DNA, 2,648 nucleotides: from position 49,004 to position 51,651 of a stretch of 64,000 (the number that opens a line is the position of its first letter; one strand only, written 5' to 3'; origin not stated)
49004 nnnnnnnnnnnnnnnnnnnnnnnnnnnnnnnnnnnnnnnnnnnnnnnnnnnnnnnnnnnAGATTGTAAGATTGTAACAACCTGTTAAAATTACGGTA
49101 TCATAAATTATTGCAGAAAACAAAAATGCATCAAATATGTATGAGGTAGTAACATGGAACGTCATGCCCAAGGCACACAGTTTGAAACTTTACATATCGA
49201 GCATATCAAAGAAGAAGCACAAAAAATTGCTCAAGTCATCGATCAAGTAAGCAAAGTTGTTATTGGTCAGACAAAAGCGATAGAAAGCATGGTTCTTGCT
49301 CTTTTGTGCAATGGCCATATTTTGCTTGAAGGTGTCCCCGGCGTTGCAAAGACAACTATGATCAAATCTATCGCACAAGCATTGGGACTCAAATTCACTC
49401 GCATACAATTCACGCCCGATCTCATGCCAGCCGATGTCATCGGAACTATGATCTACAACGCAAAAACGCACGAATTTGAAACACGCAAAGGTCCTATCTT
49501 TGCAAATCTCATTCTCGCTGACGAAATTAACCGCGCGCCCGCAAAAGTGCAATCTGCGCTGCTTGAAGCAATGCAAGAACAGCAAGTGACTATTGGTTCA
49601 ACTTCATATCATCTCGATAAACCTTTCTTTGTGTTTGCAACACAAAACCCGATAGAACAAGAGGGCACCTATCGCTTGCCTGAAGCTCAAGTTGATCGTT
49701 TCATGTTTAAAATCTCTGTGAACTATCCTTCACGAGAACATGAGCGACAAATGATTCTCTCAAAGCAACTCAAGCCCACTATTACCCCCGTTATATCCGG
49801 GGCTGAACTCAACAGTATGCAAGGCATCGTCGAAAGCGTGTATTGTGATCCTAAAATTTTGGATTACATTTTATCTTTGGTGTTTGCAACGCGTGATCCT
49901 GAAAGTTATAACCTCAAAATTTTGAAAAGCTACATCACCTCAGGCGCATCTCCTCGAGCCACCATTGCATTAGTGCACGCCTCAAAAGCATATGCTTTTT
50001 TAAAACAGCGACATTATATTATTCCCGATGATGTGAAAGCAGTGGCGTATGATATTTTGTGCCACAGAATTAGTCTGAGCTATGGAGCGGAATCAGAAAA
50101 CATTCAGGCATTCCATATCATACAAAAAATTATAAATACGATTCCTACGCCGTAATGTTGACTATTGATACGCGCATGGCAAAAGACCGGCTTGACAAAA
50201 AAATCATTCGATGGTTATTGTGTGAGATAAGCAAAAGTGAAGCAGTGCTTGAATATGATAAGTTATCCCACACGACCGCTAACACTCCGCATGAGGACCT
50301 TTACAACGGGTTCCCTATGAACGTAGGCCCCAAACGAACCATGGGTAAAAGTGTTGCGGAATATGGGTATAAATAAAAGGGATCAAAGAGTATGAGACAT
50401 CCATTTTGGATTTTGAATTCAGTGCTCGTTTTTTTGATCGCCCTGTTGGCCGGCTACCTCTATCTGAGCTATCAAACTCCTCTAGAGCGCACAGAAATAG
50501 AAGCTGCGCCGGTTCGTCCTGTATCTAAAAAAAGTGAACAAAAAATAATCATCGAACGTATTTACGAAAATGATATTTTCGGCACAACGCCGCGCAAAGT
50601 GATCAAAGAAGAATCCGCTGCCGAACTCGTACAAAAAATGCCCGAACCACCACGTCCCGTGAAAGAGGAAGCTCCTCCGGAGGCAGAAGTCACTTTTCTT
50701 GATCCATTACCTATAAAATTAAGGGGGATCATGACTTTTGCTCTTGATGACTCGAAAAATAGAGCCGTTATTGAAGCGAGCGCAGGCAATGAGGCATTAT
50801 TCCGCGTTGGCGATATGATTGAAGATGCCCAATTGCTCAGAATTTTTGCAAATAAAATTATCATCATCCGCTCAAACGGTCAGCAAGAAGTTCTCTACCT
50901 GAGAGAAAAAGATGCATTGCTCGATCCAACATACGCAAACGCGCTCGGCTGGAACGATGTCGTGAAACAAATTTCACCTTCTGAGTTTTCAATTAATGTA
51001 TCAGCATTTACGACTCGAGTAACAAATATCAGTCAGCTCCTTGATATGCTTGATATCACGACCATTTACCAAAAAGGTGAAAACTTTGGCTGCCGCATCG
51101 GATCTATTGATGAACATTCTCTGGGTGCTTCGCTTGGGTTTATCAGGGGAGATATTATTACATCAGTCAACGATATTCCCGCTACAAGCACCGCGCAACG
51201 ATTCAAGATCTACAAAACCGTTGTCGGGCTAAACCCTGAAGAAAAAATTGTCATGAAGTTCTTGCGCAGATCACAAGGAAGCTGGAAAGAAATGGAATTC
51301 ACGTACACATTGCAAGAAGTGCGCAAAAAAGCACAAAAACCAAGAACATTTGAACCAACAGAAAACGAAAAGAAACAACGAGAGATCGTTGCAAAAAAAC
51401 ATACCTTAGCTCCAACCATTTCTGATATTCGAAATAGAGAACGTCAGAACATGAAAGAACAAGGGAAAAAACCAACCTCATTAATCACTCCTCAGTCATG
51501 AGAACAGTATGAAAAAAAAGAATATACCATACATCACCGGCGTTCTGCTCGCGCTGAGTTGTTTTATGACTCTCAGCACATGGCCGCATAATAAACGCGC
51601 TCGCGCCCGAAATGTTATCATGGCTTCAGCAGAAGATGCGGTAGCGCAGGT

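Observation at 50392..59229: Secretion/pilus operon with two tandem secretins around a GspL/GspM-like pair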

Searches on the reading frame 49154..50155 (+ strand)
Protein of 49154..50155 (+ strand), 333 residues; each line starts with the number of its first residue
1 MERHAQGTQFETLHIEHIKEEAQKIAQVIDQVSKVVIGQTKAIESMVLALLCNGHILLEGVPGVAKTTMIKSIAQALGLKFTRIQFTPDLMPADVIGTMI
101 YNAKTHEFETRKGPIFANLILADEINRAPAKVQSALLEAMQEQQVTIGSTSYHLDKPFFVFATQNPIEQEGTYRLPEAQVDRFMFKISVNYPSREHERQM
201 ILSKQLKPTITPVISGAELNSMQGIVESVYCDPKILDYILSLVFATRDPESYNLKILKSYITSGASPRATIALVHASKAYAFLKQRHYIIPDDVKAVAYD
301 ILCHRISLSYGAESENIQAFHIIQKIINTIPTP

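Call 6: search_protein_families(library=pfam, proteins=[window:49154-50155:+], max_evalue=0.01)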
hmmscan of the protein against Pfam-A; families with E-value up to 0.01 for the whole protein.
window:49154-50155:+ (333 aa): 11 families
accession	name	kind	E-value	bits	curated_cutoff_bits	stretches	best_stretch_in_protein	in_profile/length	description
PF07726.17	AAA_3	-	1.6e-66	222.6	27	1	55-185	1-131/131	ATPase family associated with various cellular activities (AAA)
PF17863.7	AAA_lid_2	-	1.9e-20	72.8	22.7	1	258-326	6-74/74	AAA lid domain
PF20030.5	bpMoxR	-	7.5e-15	55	27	1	24-199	2-176/205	MoxR domain in the MoxR-vWA-beta-propeller ternary systems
PF07728.20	AAA_5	-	1.4e-14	54.7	22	1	55-183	1-139/139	AAA domain (dynein-related subfamily)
PF00004.35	AAA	-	3.6e-08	34.4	21.2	1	56-188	1-128/131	ATPase family associated with various cellular activities (AAA)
PF00493.29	MCM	-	4.8e-07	29.6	23.3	1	37-168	41-175/224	MCM P-loop domain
PF05496.18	RuvB_N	-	1.1e-05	25.6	27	1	54-147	34-115/159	Holliday junction DNA helicase RuvB P-loop domain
PF01078.27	Mg_chelatase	-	0.00034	20.5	20.3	0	35-77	4-46/207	Magnesium chelatase, subunit ChlI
PF00158.32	Sigma54_activat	-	0.00051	20.2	20.2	1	55-170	24-148/168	Sigma-54 interaction domain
PF20720.3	nSTAND3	-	0.008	16.3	27.2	0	39-77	3-41/155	Novel STAND NTPase 3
PF07724.20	AAA_2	-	0.0081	16.6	27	0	54-160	4-120/166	AAA domain (Cdc48 subfamily)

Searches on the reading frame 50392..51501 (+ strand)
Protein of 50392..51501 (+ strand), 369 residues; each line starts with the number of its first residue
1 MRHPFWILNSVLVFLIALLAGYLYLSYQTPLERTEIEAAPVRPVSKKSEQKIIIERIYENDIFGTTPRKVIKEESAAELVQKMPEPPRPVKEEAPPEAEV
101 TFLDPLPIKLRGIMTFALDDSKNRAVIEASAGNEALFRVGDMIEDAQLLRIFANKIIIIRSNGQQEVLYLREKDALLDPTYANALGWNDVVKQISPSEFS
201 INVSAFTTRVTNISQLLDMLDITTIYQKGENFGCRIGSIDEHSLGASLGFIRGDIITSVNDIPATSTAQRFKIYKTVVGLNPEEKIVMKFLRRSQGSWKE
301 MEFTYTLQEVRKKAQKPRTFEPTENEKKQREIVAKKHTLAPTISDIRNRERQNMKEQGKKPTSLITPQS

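Call 3: search_protein_families(library=pfam, proteins=[window:50392-51501:+], max_evalue=0.01)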
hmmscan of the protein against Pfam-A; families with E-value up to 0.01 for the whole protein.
window:50392-51501:+ (369 aa): 2 families
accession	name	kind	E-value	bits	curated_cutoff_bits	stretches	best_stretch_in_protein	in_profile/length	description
PF11356.14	T2SSC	-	3.3e-09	37.1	27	1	12-170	4-141/141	Type II secretion system protein C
PF17820.7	PDZ_6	-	3e-06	27.3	27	1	236-269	2-35/54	PDZ domain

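Call 4: search_protein_families(library=ncbifam, proteins=[window:50392-51501:+], max_evalue=0.01)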
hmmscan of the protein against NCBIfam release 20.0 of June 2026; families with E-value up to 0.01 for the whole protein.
window:50392-51501:+ (369 aa): 3 families
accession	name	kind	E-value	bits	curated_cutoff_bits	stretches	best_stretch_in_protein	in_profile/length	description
NF041515.1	GspC_delta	equivalog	2e-21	77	150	1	4-294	3-301/311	type II secretion system protein GspC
TIGR01713.1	typeII_sec_gspC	equivalog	9.7e-07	28.6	101.6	1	79-276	55-235/259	type II secretion system protein GspC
TIGR02037.1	degP_htrA_DO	subfamily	0.00051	19.1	416.2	1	222-360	249-367/434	Do family serine endopeptidase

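Call 85: search_solved_structures(query=A5, max_evalue=1, show_alignments=0)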
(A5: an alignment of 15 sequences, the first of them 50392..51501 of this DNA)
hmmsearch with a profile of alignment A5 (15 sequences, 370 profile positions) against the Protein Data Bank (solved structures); distinct sequences matched with E-value up to 1: 91 (the best 60 are shown).
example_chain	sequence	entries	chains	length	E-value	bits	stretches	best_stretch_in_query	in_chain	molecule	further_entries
4ynn_A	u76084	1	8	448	2.3e-13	53.1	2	231-314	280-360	Protease DO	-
3pv2_A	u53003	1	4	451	7.1e-12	48.2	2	231-314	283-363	DegQ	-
3pv3_A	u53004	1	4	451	7.1e-12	48.2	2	231-314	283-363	DegQ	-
3pv5_A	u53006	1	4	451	7.1e-12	48.2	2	231-314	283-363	DegQ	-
7xs0_A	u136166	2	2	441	1.9e-08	36.9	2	231-334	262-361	Periplasmic serine endoprotease DegP-like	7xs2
5y2d_A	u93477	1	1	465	2e-08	36.8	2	231-334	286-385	Periplasmic serine endoprotease DegP-like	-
6al1_A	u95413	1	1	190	6.1e-08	35.2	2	225-296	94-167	PDZ tandem fragment with PA tag insertion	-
7cqc_A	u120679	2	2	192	6.3e-08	35.2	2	225-296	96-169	Putative zinc metalloprotease aq_1964,PA14 from Podoplanin,Putative zinc metalloprotease a | Putative zinc metalloprotease aq_1964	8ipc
3wkl_A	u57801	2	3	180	8.3e-08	34.8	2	233-295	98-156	Putative Zinc Metalloprotease AQ_1964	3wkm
6icc_A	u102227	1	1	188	1e-07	34.5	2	234-296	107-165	PDZ tandem fragment with PA tag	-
4a8a_A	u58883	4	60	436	1.4e-07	34.1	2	231-313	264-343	PERIPLASMIC PH-DEPENDENT SERINE ENDOPROTEASE DEGQ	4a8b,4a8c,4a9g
3mh5_A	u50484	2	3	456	2.2e-07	33.4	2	231-312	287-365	Protease do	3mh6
3mh4_A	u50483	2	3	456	2.2e-07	33.4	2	231-312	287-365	Protease do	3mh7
6jjk_A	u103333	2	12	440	2.4e-07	33.3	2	231-312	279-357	Periplasmic serine endoprotease DegP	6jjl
22kg_A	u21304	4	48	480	2.5e-07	33.2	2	228-311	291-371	Probable periplasmic serine endoprotease DegP-like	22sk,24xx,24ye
7oio_A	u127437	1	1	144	1.4e-05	27.4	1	104-178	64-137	General secretion pathway protein C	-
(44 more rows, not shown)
